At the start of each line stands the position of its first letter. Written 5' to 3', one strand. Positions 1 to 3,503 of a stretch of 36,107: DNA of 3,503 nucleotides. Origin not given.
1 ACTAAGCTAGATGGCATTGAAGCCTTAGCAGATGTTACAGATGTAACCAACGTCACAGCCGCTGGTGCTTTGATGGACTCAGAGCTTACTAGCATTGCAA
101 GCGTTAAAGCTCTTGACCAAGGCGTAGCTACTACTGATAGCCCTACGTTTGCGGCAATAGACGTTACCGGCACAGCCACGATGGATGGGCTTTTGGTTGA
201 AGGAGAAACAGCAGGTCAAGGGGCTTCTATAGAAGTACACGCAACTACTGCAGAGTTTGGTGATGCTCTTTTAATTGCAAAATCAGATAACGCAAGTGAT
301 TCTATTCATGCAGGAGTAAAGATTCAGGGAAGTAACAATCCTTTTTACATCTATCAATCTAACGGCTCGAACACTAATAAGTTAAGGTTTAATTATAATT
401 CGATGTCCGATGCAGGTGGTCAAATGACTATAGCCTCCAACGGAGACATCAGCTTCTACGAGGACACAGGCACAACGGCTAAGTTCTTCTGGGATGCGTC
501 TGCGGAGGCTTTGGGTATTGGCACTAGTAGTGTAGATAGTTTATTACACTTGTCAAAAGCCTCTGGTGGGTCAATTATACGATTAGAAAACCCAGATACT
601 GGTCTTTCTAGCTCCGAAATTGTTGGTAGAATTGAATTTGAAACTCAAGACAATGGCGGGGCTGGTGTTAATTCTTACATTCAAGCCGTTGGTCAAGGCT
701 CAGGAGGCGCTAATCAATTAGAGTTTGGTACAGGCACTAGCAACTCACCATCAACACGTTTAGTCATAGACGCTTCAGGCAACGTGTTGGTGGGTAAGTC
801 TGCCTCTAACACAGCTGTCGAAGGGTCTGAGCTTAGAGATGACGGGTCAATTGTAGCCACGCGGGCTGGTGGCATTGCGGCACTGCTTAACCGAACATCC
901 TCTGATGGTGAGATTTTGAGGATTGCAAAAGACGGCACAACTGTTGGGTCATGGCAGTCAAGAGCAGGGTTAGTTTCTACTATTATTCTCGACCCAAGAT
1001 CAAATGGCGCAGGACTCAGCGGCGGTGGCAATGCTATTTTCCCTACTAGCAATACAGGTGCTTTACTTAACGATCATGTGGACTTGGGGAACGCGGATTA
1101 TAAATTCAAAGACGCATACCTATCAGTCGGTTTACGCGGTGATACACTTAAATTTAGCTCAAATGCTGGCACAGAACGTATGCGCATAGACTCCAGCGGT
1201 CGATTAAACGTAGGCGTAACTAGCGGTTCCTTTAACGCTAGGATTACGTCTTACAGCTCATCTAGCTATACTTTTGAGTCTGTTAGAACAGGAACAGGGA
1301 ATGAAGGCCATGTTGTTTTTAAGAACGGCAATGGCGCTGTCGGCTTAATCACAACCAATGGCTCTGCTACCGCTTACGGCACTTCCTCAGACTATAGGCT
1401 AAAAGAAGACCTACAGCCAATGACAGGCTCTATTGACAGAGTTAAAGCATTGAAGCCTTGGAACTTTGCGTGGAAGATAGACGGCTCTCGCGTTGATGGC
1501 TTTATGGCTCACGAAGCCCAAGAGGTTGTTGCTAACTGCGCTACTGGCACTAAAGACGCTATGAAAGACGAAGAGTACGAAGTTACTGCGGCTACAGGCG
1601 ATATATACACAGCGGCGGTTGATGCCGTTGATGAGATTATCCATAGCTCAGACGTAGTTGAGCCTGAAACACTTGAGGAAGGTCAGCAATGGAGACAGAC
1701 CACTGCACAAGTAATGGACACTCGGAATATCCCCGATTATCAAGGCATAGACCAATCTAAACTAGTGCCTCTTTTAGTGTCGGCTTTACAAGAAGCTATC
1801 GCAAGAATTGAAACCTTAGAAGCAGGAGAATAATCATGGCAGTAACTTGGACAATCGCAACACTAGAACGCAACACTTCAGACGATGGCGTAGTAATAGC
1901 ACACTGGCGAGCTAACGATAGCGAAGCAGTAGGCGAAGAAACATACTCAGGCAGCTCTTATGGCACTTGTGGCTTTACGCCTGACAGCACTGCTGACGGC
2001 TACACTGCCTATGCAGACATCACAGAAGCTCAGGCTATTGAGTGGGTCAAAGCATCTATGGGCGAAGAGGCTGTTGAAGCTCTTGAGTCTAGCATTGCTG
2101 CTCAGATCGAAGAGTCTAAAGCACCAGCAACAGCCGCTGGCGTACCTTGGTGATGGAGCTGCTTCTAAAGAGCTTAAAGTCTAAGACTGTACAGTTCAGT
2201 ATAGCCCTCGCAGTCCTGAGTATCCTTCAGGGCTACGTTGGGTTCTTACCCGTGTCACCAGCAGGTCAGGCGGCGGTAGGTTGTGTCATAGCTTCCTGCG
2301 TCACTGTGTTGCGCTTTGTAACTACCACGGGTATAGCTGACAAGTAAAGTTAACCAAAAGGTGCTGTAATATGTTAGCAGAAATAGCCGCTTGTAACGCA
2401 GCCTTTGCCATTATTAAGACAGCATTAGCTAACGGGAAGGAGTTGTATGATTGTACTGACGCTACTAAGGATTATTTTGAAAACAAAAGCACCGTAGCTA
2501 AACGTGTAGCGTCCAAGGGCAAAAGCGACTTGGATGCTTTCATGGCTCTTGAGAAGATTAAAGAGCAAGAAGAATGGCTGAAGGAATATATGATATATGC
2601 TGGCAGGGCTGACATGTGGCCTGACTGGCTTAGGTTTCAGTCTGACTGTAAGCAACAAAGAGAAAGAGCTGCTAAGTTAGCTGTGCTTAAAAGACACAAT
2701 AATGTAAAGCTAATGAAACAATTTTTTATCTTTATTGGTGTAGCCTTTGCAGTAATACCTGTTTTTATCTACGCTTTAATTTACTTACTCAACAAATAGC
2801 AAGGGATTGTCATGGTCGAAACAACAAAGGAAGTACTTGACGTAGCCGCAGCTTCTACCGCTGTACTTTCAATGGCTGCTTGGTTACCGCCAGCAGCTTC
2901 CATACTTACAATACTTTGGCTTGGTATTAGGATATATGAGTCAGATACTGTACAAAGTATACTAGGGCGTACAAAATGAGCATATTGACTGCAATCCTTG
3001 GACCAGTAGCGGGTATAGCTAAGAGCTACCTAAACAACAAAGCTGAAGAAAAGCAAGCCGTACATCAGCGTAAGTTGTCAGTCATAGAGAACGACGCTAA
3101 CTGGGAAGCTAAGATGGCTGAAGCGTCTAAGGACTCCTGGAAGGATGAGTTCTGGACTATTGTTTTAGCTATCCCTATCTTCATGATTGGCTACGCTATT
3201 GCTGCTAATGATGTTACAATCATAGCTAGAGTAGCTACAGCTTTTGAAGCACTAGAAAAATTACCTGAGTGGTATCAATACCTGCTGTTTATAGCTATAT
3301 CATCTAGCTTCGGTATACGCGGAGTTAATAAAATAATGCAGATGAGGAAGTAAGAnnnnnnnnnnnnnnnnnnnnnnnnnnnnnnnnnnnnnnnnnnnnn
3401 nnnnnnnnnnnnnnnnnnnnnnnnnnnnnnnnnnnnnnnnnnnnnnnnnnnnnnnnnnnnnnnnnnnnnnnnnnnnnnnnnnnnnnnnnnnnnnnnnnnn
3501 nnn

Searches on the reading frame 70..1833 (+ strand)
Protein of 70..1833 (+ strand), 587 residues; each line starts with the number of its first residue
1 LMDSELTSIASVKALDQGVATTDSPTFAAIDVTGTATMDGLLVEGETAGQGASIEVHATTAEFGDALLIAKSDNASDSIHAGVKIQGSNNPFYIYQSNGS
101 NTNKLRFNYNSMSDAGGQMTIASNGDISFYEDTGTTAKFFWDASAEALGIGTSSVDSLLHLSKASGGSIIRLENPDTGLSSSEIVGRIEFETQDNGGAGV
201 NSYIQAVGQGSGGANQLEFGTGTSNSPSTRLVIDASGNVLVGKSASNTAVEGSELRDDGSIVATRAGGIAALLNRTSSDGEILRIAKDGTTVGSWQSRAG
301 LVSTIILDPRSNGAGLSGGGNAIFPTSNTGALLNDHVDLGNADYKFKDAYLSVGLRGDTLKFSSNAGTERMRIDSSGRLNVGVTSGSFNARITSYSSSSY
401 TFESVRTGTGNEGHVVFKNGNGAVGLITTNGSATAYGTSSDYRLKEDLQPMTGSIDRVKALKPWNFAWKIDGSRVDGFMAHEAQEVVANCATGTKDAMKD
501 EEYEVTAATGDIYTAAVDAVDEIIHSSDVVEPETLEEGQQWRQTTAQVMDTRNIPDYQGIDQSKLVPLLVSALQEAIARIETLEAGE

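Call 5: search_protein_families(library=phrogs, proteins=[window:70-1833:+], max_evalue=0.001)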
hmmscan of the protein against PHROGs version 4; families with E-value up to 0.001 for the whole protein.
window:70-1833:+ (587 aa): 10 families
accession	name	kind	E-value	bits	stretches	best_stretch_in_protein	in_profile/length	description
phrog_19195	-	head and packaging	5.6e-60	204.2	2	364-585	1201-1417/1425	virion structural protein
phrog_18345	-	tail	2.1e-41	143.2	2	392-585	806-948/956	tail fiber protein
phrog_9942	-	tail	4.6e-35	122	1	393-585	874-1039/1178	tail fiber protein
phrog_18673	-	tail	1.9e-33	117.2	2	316-521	166-330/373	tail fiber protein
phrog_22896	-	tail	1.6e-19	70.7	1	315-507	603-779/808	tail protein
phrog_24607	-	tail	5e-16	59.3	1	416-579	464-642/674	tail protein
phrog_5668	-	tail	3e-11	42.9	1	32-585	1096-1556/1567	tail fiber protein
phrog_5481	-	tail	3.3e-08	33.5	1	404-584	876-1016/1043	tail fiber protein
phrog_4563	-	tail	8e-05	23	1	408-512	192-298/346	tail fiber protein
phrog_28992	-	unknown function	0.00061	20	1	424-498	233-307/343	-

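Call 7: search_protein_families(library=pfam, proteins=[window:70-1833:+], max_evalue=0.01)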
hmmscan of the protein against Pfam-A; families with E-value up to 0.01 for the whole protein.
window:70-1833:+ (587 aa): 1 family
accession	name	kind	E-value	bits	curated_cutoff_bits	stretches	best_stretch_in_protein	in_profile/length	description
PF13884.11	Peptidase_S74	-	2.3e-07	31.4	22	1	440-489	1-55/58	Chaperone of endosialidase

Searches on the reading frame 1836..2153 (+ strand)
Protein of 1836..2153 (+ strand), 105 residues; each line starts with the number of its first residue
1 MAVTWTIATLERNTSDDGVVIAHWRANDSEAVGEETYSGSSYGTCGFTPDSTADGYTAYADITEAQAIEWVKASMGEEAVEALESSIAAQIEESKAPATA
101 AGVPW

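Call 5: search_protein_families(library=phrogs, proteins=[window:1836-2153:+], max_evalue=0.001)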
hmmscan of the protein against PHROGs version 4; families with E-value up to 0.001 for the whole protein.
window:1836-2153:+ (105 aa): 1 family
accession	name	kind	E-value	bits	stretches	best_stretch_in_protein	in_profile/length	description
phrog_7802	-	unknown function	6.2e-23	82.2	1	3-105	5-101/102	-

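Call 7: search_protein_families(library=pfam, proteins=[window:1836-2153:+], max_evalue=0.01)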
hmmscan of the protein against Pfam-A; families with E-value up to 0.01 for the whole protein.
window:1836-2153:+ (105 aa): 1 family
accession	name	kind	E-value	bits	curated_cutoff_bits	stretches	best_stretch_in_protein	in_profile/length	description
PF25590.1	DUF7936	-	7.4e-27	94.5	27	1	3-105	4-103/103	Domain of unknown function (DUF7936)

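Call 67: search_dna_similar(query=window:1836-2150:+, collection=phages, mode=protein, max_rows=30, max_evalue=0.01)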
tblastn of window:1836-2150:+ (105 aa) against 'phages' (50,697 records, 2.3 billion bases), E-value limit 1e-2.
Records with a match: 53; places in all: 53; records where one place covers at least 80% of the query: 53.
Best place of each record, by identity: <60% 53.
By first word of the organism name: Synechococcus 26; Roseobacter 8; Cyanophage 6; Pelagibacter 6; Prochlorococcus 3; Caudoviricetes 2; Bacteriophage 1; uncultured 1.
By host as written in the record: Synechococcus sp. CB0101 9; Synechococcus sp. 4; - 4; Candidatus Pelagibacter sp. HTCC7211 4; Rhodobacteraceae bacterium FZCC0040 3; Synechococcus sp. WH 7803 3; Rhodobacteraceae bacterium FZCC0042 2; Synechococcus sp. WH8101 2; and 13 more.
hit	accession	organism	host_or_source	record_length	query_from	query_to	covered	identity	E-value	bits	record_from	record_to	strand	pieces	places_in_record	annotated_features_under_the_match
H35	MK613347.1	Roseobacter phage CRP-5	Rhodobacteraceae bacterium FZCC0040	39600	1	105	100%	51.4%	4e-22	94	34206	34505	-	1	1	hypothetical protein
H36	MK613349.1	Roseobacter phage CRP-7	Rhodobacteraceae bacterium FZCC0042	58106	1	105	100%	47.7%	5e-18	83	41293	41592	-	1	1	hypothetical protein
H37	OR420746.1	Roseobacter phage CRP-227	Paracoccaceae bacterium strain FZCC0040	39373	1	105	100%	46.7%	3e-18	83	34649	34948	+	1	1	hypothetical protein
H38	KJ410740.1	Synechococcus phage S-EIVl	Synechococcus sp. PCCC-A2c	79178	5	105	96%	43.1%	2e-18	84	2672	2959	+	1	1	lysozyme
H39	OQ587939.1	Synechococcus phage S-CRES1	Synechococcus sp.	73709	4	105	97%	41.2%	3e-18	83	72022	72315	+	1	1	hypothetical protein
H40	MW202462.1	Caudoviricetes sp.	Manatee Spring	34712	1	105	100%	39.0%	2e-9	58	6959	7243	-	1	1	hypothetical protein (x2)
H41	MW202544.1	Bacteriophage sp.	Manatee Spring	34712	1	105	100%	39.0%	2e-9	58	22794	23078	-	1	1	hypothetical protein (x2)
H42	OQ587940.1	Synechococcus phage S-CRES2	Synechococcus sp.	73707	4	105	97%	40.2%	6e-17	80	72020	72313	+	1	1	hypothetical protein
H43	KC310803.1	Synechococcus phage S-CBP3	Synechococcus sp. CB0101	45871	4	105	97%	39.2%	2e-16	78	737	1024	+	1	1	hypothetical protein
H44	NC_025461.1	Synechococcus phage S-CBP3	Synechococcus sp. CB0101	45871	4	105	97%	39.2%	2e-16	78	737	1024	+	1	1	hypothetical protein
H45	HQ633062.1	Synechococcus phage S-CBP3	Synechococcus sp. CB0101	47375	4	105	97%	39.2%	2e-16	78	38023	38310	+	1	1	hypothetical protein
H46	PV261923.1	Synechococcus phage WH11-B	Synechococcus sp. WH 7803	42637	3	105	98%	38.8%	4e-17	80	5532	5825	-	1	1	hypothetical protein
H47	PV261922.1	Synechococcus phage 7B11-B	Synechococcus sp. WH 7803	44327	3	105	98%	38.8%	4e-17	80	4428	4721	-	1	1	hypothetical protein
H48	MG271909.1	Synechococcus phage S-LBS1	Synechococcus sp. TCC793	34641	4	105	97%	39.0%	4e-14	72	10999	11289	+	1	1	hypothetical protein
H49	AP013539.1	uncultured phage_MedDCM-OCT-S28-C3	metagenomic fosmid library constructed ...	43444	4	105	97%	38.8%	4e-16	77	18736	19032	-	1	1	hypothetical protein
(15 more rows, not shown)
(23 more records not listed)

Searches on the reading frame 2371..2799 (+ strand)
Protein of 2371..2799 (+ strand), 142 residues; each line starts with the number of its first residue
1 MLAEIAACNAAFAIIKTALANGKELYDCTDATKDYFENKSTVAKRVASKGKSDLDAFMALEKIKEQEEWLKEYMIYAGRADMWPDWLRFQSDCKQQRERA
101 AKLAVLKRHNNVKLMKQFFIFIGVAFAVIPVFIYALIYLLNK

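Call 5: search_protein_families(library=phrogs, proteins=[window:2371-2799:+], max_evalue=0.001)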
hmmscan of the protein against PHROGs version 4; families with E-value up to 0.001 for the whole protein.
window:2371-2799:+ (142 aa): 0 families

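Call 7: search_protein_families(library=pfam, proteins=[window:2371-2799:+], max_evalue=0.01)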
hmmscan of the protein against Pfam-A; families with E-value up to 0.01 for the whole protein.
window:2371-2799:+ (142 aa): 0 families

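Call 80: search_protein_families(library=phrogs, proteins=[window:2371-2796:+], max_evalue=0.1)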
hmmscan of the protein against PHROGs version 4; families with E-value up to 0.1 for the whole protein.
window:2371-2796:+ (142 aa): 2 families
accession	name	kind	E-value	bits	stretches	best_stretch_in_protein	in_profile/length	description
phrog_31008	-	unknown function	0.01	17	1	85-140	10-65/81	-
phrog_24724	-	unknown function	0.079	14.1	0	9-67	25-78/178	-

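Call 92: search_protein_families(library=ncbifam, proteins=[window:2371-2796:+], max_evalue=0.01)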
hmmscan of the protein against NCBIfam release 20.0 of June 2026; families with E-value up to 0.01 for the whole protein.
window:2371-2796:+ (142 aa): 0 families

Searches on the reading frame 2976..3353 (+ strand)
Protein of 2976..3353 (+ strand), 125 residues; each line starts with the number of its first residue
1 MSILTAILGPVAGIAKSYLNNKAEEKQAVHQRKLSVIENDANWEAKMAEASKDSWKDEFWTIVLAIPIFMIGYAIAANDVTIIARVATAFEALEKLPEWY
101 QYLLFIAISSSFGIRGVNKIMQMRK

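Call 5: search_protein_families(library=phrogs, proteins=[window:2976-3353:+], max_evalue=0.001)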
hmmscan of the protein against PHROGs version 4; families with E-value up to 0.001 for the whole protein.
window:2976-3353:+ (125 aa): 1 family
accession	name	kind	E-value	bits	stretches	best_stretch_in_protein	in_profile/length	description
phrog_2524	-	unknown function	9.6e-37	126.9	1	2-124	3-128/142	-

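Call 7: search_protein_families(library=pfam, proteins=[window:2976-3353:+], max_evalue=0.01)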
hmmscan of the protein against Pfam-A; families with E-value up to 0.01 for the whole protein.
window:2976-3353:+ (125 aa): 0 families

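Call 66: search_dna_similar(query=window:2976-3350:+, collection=phages, mode=protein, max_rows=30, max_evalue=0.01)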
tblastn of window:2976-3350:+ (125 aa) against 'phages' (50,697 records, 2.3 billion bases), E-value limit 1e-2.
Records with a match: 360; places in all: 360; records where one place covers at least 80% of the query: 337.
Best place of each record, by identity: <60% 360.
By first word of the organism name: Salmonella 160; Klebsiella 45; Escherichia 29; Vibrio 24; Pelagibacter 24; Dickeya 19; Pseudomonas 15; Serratia 10; Shigella 6; Roseobacter 4; and 11 more.
By host as written in the record: - 48; Salmonella enterica 26; Klebsiella pneumoniae 19; Salmonella enterica subsp. enterica serovar Enteritidis PT1 17; Salmonella enterica subsp. enterica serovar Typhimurium 14; Escherichia coli O157:H7 11; Dickeya solani 11; Salmonella sp. 10; and 107 more.
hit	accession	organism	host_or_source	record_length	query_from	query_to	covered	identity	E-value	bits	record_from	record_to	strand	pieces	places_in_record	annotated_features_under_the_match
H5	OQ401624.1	Roseobacter phage CRP-902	Roseobacter sp. FZCC0083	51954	1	124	99%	41.5%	5e-20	89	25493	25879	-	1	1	hypothetical protein (x2)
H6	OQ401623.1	Roseobacter phage CRP-901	Roseobacter sp. FZCC0083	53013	3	124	98%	40.6%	5e-19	87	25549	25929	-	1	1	hypothetical protein | TMhelix containing protein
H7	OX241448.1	Vibrio phage 284E43-1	Seawater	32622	1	121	97%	38.8%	1e-18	86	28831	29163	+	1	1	TMhelix containing protein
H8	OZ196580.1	Vibrio phage K411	Seawater and oysters mix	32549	1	124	99%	37.9%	1e-18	86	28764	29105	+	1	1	hypothetical protein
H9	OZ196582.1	Vibrio phage K415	Seawater and oysters mix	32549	1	124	99%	37.9%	1e-18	86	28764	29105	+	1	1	hypothetical protein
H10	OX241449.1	Vibrio phage 416E50-1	Seawater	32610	1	124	99%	37.9%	1e-18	86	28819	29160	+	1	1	TMhelix containing protein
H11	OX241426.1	Vibrio phage 456E52-1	Seawater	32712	1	124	99%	37.9%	2e-18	85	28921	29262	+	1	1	TMhelix containing protein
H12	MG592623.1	Vibrio phage 1.257.O._10N.286.46.A4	Vibrio splendidus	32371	1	124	99%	37.9%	2e-18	85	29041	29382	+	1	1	TMhelix containing protein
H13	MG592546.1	Vibrio phage 1.179.O._10N.286.45.F12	Vibrio splendidus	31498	1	124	99%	37.1%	3e-18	84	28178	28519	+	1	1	TMhelix containing protein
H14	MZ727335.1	Pseudomonas phage PPAT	Pseudomonas aeruginosa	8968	7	125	95%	38.7%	6e-21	92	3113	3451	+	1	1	hypothetical protein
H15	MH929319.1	Serratia phage vB_SmaA_3M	Serratia marcescens 2170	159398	1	118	94%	38.9%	2e-15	76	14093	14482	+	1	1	hypothetical protein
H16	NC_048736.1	Serratia phage vB_SmaA_3M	Serratia marcescens 2170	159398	1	118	94%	38.9%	2e-15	76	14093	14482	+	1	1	hypothetical protein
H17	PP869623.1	Serratia phage Kevin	Serratia sp.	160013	1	118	94%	38.2%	3e-15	76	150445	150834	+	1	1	hypothetical protein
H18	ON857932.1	Pseudomonas phage vB_PaeP_FBPa8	Pseudomonas sp.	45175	7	125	95%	37.8%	9e-21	92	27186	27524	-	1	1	hypothetical protein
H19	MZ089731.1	Pseudomonas phage PSA11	wastewater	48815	7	125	95%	37.8%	1e-20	92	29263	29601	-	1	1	hypothetical protein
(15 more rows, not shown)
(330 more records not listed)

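Call 68: get_annotated_region(hit=H5, flank=9000)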
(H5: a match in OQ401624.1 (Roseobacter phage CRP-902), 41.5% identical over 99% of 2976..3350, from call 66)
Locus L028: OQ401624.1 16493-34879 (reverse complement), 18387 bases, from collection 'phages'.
description: Roseobacter phage CRP-902, complete genome.
organism: Roseobacter phage CRP-902 (NCBI taxid 3032257)
taxonomy: Viruses; Duplodnaviria; Heunggongvirae; Uroviricota; Caudoviricetes
host: Roseobacter sp. FZCC0083; source: seawater; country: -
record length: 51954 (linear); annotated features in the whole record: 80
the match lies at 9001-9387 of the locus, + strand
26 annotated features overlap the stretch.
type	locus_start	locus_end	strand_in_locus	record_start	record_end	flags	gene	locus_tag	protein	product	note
CDS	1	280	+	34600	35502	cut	-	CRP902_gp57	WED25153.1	major head subunit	Mu-like prophage major head subunit gpT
CDS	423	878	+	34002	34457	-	-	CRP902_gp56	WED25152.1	hypothetical protein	-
CDS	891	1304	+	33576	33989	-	-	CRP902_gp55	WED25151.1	hypothetical protein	-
CDS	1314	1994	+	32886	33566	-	-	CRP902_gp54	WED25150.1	tail adaptor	-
CDS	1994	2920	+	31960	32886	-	-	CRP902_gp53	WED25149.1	hypothetical protein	-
CDS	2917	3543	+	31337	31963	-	-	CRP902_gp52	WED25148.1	hypothetical protein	-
CDS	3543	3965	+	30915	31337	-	-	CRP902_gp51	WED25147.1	DUF4403 family protein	-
CDS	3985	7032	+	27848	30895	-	-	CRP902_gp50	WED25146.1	tail fiber domain-containing protein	-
CDS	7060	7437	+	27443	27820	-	-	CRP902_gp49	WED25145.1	hypothetical protein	-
CDS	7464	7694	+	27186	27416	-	-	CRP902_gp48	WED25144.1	hypothetical protein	-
CDS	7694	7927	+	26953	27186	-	-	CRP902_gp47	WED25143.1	hypothetical protein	-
CDS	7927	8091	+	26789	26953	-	-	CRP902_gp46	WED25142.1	hypothetical protein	-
CDS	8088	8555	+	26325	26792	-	-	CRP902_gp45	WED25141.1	peptidase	-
CDS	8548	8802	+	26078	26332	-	-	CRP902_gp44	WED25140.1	hypothetical protein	-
CDS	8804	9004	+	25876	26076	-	-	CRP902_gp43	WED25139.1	hypothetical protein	-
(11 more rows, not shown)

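Call 69: get_annotated_region(hit=H7, flank=6000)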
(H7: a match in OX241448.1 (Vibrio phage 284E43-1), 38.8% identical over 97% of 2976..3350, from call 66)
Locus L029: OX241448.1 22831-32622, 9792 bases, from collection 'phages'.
description: Vibrio phage 284E43-1 genome assembly, chromosome: VP115E34_1.
organism: Vibrio phage 284E43-1 (NCBI taxid 2963187)
taxonomy: Viruses; Duplodnaviria; Heunggongvirae; Uroviricota; Caudoviricetes
host: -; source: Seawater; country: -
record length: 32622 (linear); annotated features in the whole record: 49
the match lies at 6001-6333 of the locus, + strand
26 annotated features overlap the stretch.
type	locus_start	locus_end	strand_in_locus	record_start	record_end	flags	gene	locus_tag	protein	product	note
CDS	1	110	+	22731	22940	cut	-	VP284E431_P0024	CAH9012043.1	conserved hypothetical protein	-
CDS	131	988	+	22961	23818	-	-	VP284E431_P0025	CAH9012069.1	putative protein NinC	-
CDS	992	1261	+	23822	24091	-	-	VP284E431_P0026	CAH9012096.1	winged helix-turn-helix DNA-binding domainprotein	-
CDS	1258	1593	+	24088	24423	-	-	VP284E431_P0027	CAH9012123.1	hypothetical protein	-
CDS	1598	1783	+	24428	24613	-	-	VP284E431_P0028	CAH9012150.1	putative coil containing protein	-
CDS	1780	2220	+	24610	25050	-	-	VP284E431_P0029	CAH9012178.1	TMhelix containing protein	-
CDS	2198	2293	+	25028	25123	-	-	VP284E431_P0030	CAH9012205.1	hypothetical protein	-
CDS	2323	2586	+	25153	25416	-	-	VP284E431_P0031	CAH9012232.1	conserved hypothetical protein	-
CDS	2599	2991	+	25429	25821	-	-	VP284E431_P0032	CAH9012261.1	TMhelix containing protein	-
CDS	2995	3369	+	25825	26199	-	-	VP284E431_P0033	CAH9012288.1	conserved hypothetical protein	-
CDS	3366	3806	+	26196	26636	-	-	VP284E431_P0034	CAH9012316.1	conserved hypothetical protein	-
CDS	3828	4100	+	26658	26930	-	-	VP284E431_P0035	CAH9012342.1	heat shock protein DnaJ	-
CDS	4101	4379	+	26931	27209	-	-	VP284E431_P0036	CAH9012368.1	coil containing protein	-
CDS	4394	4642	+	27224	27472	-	-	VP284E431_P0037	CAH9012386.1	conserved hypothetical protein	-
CDS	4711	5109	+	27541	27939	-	-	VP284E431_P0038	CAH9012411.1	peptidase M15A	-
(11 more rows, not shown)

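Call 92: search_protein_families(library=ncbifam, proteins=[window:2976-3350:+], max_evalue=0.01)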
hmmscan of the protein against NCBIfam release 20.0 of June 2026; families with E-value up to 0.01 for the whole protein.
window:2976-3350:+ (125 aa): 0 families
